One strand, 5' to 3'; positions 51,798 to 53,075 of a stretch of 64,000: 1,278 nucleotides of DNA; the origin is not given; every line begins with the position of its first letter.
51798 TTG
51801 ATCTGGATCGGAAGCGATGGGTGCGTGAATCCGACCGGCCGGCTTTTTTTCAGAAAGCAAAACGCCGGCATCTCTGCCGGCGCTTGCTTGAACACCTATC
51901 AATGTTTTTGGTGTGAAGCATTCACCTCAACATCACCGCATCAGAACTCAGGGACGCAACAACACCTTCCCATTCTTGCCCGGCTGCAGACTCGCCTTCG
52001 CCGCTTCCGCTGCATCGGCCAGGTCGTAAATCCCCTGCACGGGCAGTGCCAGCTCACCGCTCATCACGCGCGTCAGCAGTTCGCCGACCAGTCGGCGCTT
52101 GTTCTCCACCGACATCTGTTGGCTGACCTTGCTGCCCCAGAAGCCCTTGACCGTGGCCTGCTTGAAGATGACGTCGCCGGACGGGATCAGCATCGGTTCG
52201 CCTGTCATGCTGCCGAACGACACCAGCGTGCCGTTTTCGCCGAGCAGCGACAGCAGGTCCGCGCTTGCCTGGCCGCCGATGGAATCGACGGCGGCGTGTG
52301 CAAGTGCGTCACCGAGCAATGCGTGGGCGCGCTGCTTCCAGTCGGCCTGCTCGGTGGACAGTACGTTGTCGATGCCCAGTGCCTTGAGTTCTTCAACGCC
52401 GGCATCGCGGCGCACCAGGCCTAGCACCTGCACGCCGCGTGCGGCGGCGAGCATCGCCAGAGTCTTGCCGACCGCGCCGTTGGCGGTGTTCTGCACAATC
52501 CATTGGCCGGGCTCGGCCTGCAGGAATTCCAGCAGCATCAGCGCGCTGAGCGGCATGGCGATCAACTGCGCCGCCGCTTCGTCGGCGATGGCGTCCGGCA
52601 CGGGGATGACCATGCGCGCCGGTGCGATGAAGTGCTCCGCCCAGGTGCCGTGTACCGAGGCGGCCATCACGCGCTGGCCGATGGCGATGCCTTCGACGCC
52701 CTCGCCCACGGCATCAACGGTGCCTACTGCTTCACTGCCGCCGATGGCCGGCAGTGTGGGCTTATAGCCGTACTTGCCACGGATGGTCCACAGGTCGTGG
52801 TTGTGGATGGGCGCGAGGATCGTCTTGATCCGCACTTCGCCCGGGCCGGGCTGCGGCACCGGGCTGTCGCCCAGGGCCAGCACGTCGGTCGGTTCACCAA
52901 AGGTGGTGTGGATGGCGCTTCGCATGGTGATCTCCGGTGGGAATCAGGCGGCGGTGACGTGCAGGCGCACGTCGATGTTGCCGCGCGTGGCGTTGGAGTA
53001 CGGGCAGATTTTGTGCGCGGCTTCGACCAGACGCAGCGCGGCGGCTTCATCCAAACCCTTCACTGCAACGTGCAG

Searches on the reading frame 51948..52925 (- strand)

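Call 20: search_protein_families(library=pfam, proteins=[window:51948-52925:-], max_evalue=0.01)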
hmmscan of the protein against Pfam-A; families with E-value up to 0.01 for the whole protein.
window:51948-52925:- (325 aa): 3 families
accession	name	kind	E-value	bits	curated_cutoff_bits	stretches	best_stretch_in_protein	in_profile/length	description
PF00107.32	ADH_zinc_N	-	1.2e-19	70.9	31.8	1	151-269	1-118/129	Zinc-binding dehydrogenase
PF08240.17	ADH_N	-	3.3e-15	56.6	23.5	1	27-111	1-104/104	Alcohol dehydrogenase GroES-like domain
PF13602.12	ADH_zinc_N_2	-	1.2e-09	39.6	27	1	183-323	1-134/134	Zinc-binding dehydrogenase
